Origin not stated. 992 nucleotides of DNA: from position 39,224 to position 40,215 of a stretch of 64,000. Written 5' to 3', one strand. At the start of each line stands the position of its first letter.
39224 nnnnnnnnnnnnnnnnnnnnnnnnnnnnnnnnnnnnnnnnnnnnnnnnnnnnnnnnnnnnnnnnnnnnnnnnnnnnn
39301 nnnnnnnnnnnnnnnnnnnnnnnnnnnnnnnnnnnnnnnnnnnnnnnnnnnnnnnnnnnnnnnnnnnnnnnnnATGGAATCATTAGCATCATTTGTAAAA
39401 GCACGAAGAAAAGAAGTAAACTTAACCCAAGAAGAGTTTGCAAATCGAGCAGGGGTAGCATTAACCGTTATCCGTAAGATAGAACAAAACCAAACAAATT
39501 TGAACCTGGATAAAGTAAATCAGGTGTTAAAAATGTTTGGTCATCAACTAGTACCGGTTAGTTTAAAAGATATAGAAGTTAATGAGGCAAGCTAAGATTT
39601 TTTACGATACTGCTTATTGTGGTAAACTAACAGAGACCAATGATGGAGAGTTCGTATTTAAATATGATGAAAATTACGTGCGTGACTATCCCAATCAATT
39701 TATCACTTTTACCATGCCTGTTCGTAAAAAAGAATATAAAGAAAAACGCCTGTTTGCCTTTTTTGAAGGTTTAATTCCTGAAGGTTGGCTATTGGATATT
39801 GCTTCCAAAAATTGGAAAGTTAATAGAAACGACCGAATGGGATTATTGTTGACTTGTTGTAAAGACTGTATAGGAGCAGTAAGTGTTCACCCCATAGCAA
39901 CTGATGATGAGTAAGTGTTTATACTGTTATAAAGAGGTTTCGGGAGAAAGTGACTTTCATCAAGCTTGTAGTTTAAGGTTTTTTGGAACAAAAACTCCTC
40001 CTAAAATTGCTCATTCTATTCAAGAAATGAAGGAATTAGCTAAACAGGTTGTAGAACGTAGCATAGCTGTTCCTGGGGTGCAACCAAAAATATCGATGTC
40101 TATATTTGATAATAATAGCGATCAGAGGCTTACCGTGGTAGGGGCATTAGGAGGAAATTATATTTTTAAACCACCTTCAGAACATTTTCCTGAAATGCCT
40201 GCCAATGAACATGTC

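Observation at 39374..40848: Tripartite HipB-HipS-HipT toxin-antitoxin module (split HipA kinase) converging on the CRISPR array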

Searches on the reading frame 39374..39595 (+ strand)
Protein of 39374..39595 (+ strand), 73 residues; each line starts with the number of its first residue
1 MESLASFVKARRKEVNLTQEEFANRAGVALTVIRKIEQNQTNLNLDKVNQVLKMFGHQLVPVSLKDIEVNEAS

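Call 3: search_protein_families(library=pfam, proteins=[window:39374-39595:+], max_evalue=0.01)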
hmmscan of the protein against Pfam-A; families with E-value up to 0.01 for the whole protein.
window:39374-39595:+ (73 aa): 6 families
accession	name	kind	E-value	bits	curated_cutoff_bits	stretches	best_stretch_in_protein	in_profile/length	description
PF01381.28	HTH_3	-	4.4e-10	39.9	23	1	8-56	1-49/55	Helix-turn-helix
PF12844.13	HTH_19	-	1.4e-07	31.7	30.2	1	7-56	3-52/64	Helix-turn-helix domain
PF13560.12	HTH_31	-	5.5e-05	23.8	27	1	4-56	2-55/64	Helix-turn-helix domain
PF13744.12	HTH_37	-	0.00065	19.9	27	1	3-58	18-74/80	Helix-turn-helix domain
PF13413.12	HTH_25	-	0.009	16.2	24.6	0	9-40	3-34/62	Helix-turn-helix domain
PF08672.17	ANAPC2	-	0.0095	16.8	23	0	38-66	7-37/60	Anaphase promoting complex (APC) subunit 2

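Call 4: search_protein_families(library=ncbifam, proteins=[window:39374-39595:+], max_evalue=0.01)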
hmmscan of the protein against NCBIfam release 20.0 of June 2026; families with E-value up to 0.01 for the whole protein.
window:39374-39595:+ (73 aa): 11 families
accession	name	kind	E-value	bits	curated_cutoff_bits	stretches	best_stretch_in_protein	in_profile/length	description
TIGR03070.1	couple_hipB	subfamily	2e-19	69.3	71.65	1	3-59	2-58/58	type II toxin-antitoxin system Y4mF family antitoxin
NF041951.1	phage_RstR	subfamily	1.2e-05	25.5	80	1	5-54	4-53/108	RstR family transcriptional repressor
TIGR00270.2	TIGR00270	equivalog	1.9e-05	24.5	110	1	3-60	75-132/159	multiprotein bridging factor aMBF1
NF007271.0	PRK09726.1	equivalog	0.00017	21.5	79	1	3-58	12-67/88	type II toxin-antitoxin system antitoxin HipB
NF007257.0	PRK09706.1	subfamily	0.0002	21.2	101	1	3-48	5-53/135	transcriptional repressor DicA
NF041575.1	antitoxPezA_Strep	equivalog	0.0014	18.6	290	1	7-60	5-58/158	type II toxin-antitoxin system antitoxin PezA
NF007408.0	PRK09943.1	equivalog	0.0017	18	211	1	10-60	14-64/185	HTH-type transcriptional regulator PuuR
NF003055.0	PRK03975.1-2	equivalog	0.0053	16.5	122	1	12-65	22-72/140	putative transcriptional regulator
NF001688.0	PRK00448.1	equivalog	0.0072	13.9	873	1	6-51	1396-1441/1445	PolC-type DNA polymerase III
NF047948.1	male_kill_WMK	equivalog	0.0084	15.6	300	1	9-54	168-213/300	WO male-killing family protein Wmk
NF058600.1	TransRegSco1979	equivalog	0.0092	15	350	1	8-57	13-62/280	Sco1979 family transcriptional regulator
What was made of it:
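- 39374..39595 (+): hipB: 73-aa XRE/HTH protein, the predicted autorepressor. HTH_3 4e-10 and TIGR03070 couple_hipB 2e-19 (calls 3, 4).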

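Call 8: search_solved_structures(query=window:39374-39595:+, max_evalue=0.01, show_alignments=2)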
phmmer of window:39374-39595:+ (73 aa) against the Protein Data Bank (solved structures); distinct sequences matched with E-value up to 0.01: 13.
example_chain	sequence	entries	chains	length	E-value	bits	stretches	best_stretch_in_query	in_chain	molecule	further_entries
8ezt_A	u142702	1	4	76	0.00026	24.2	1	4-58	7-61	HipB(Lp)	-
8tac_A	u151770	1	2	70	0.00078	22.7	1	5-42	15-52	DBP48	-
6af3_B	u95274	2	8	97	0.0024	21.2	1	6-65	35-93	HigA antitoxin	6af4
5tn0_A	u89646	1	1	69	0.0025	21.2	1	7-60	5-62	HTH-type transcriptional regulator SinR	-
3qq6_A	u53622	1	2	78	0.0031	20.9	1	6-60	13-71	HTH-type transcriptional regulator sinR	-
4f8d_A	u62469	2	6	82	0.004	20.5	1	5-53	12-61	Regulatory protein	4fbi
4ia8_A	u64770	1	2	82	0.0041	20.5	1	5-53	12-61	Regulatory protein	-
3clc_A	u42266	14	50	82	0.0057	20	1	5-53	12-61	Regulatory protein | R-M CONTROLLER PROTEIN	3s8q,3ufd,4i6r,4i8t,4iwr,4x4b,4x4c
4i6u_A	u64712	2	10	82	0.0057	20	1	5-53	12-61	Regulatory protein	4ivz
3fya_A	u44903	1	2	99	0.0068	19.8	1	6-53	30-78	Regulatory protein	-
4fn3_A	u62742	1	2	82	0.0075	19.7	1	5-53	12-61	Regulatory protein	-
1b0n_A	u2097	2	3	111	0.0081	19.6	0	7-60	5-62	PROTEIN (SINR PROTEIN) | HTH-TYPE TRANSCRIPTIONAL REGULATOR SINR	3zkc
3g5g_A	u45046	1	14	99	0.0096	19.3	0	6-53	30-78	Regulatory protein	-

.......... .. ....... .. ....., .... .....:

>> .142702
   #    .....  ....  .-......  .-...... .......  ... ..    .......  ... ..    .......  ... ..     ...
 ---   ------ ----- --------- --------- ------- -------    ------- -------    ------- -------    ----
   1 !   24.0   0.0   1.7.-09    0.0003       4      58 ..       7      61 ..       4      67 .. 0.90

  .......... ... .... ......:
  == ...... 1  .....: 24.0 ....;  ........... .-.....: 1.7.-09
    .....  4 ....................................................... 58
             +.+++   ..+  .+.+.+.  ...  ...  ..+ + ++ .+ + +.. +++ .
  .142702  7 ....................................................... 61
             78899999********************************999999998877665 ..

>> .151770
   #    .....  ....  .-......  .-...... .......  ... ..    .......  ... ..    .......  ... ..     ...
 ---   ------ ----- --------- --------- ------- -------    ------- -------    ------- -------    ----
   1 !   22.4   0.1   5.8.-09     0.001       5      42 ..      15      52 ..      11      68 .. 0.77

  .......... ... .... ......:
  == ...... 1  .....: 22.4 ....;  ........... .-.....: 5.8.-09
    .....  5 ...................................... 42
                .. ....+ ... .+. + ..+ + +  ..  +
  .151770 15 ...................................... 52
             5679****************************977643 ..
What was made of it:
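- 39374..39595 (+): The best solved relative is HipB(Lp) 8ezt (call 8).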

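Call 29: search_protein_families(library=padloc, proteins=[window:39374-39595:+], max_evalue=0.01)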
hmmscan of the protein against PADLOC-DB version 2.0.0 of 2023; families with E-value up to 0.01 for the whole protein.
window:39374-39595:+ (73 aa): 10 families
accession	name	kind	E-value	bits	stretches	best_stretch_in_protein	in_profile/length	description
PDLC03665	Control_protein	-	6.1e-07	27.6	1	9-59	15-65/77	control protein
PDLC02926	HTH_VI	-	8.8e-07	27.1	1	5-56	3-54/92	-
PDLC03668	Control_protein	-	6.9e-05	21.3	1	5-54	9-59/79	control protein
PDLC04775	PDC-M69A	-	0.00038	18.9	1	13-56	17-63/113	-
PDLC04142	capH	-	0.0005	19.1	1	8-61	11-62/103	capH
PDLC03671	Control_protein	-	0.00062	18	1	2-48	13-59/84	control protein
PDLC03669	Control_protein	-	0.00068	17.9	1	7-42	13-48/96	control protein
PDLC03946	RmrA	-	0.0027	14.5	1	9-55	8-54/357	-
PDLC03953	RmrA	-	0.0039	14.5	1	7-56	9-58/373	-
PDLC03666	Control_protein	-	0.0068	14.8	1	8-51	11-57/77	control protein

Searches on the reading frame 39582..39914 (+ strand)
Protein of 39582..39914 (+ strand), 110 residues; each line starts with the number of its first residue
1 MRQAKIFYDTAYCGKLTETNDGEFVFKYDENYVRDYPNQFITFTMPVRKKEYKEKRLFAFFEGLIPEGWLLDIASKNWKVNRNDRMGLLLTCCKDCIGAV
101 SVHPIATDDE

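Call 3: search_protein_families(library=pfam, proteins=[window:39582-39914:+], max_evalue=0.01)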
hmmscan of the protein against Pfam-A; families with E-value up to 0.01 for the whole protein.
window:39582-39914:+ (110 aa): 1 family
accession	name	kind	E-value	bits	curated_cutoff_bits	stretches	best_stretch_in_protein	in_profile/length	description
PF13657.11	Couple_hipA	-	4.4e-24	85.3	22.5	1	5-102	2-98/99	HipA N-terminal domain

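Call 4: search_protein_families(library=ncbifam, proteins=[window:39582-39914:+], max_evalue=0.01)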
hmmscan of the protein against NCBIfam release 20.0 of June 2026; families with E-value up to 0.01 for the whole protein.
window:39582-39914:+ (110 aa): 1 family
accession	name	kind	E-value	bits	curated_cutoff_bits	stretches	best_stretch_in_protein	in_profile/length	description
TIGR03071.1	couple_hipA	domain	1.9e-26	92.1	27.8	1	3-102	1-100/101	HipA N-terminal domain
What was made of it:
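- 39582..39914 (+): hipS: 110-aa stand-alone HipA N-subdomain 1, the predicted antitoxin. E67 (39780-39782) and W69 (39786-39788) correspond to E. coli HipS E63 and W65. Couple_hipA 4e-24 and TIGR03071 2e-26 (calls 3, 4).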

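Call 6: search_solved_structures(query=window:39582-39914:+, max_evalue=1, show_alignments=3)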
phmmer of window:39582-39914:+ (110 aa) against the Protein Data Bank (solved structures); distinct sequences matched with E-value up to 1: 12.
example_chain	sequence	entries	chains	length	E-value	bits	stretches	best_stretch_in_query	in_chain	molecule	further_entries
7vkb_B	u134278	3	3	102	1.7e-13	54.2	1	1-105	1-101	HipA (Persistence to inhibition of murein or DNA biosynthesis) | HipS(Lp)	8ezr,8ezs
7ab4_B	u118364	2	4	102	3.9e-11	46.6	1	3-104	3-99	Couple_hipA domain-containing protein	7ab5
7ab3_B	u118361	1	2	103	3.9e-11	46.6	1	3-104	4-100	Couple_hipA domain-containing protein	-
7czo_A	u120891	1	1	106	3e-08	37.3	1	2-103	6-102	Uncharacterized protein HI_0666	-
3fbr_A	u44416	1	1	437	0.00051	23.7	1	12-104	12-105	Serine/threonine-protein kinase toxin HipA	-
3tpd_A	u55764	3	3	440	0.00051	23.7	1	12-104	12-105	Serine/threonine-protein kinase HipA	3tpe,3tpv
3hzi_A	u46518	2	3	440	0.00051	23.7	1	12-104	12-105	Protein hipA | Serine/threonine-protein kinase HipA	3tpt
3tpb_A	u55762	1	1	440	0.00051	23.7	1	12-104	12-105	Serine/threonine-protein kinase HipA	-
3dnt_A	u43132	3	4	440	0.00052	23.6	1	12-104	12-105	Protein hipA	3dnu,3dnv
2wiu_A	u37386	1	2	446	0.00053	23.6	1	12-104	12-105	PROTEIN HIPA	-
4yg7_D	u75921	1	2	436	0.00054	23.6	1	12-104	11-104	Serine/threonine-protein kinase HipA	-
5k98_A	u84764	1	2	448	0.00055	23.6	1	12-104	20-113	Serine/threonine-protein kinase HipA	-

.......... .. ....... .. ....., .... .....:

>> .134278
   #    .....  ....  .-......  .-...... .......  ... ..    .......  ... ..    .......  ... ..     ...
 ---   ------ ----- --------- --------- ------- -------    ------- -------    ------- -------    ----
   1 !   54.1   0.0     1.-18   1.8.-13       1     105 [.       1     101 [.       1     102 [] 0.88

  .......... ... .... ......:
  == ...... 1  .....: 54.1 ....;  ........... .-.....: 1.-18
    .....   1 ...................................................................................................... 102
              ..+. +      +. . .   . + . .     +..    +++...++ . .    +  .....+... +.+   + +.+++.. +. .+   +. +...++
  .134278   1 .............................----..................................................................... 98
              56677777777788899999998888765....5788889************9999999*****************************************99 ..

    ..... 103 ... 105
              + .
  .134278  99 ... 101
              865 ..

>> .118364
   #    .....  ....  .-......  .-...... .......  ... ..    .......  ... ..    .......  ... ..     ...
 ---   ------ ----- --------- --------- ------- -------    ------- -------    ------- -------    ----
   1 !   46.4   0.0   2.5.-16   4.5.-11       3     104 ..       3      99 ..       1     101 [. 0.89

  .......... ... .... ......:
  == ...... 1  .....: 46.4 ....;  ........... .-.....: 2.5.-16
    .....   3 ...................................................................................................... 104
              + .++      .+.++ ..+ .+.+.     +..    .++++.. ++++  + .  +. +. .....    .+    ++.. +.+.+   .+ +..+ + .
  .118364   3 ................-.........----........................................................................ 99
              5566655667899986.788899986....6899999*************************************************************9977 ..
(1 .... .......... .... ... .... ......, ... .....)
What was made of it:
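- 39582..39914 (+): HipS(Lp) 2e-13 and HipS(Ec) 4e-11 (call 6).
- On HipBST tripartite TA (split HipA): HipS(Lp) 2e-13, HipS(Ec) 4e-11, HipA N-terminus 5e-4 (call 6).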

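Call 29: search_protein_families(library=padloc, proteins=[window:39582-39914:+], max_evalue=0.01)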
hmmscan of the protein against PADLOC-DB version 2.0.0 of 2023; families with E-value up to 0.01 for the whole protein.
window:39582-39914:+ (110 aa): 3 families
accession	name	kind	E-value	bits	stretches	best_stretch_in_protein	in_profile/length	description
PDLC04347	PDC-M03B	-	0.00016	19.4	1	13-62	22-69/245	-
PDLC04349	PDC-M03B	-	0.0037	14.9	1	14-69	26-80/232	-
PDLC04348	PDC-M03B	-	0.0049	14.6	1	14-66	23-75/248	-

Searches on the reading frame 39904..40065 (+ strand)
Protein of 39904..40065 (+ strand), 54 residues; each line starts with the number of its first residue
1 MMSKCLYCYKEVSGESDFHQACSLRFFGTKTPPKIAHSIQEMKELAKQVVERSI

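Call 70: search_protein_families(library=pfam, proteins=[window:39904-40065:+], max_evalue=10)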
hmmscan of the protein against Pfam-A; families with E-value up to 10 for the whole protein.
seq(54 aa): 0 families
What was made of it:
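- Tried and rejected: A Pfam scan of the isolated mini-domain found no family (call 70).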
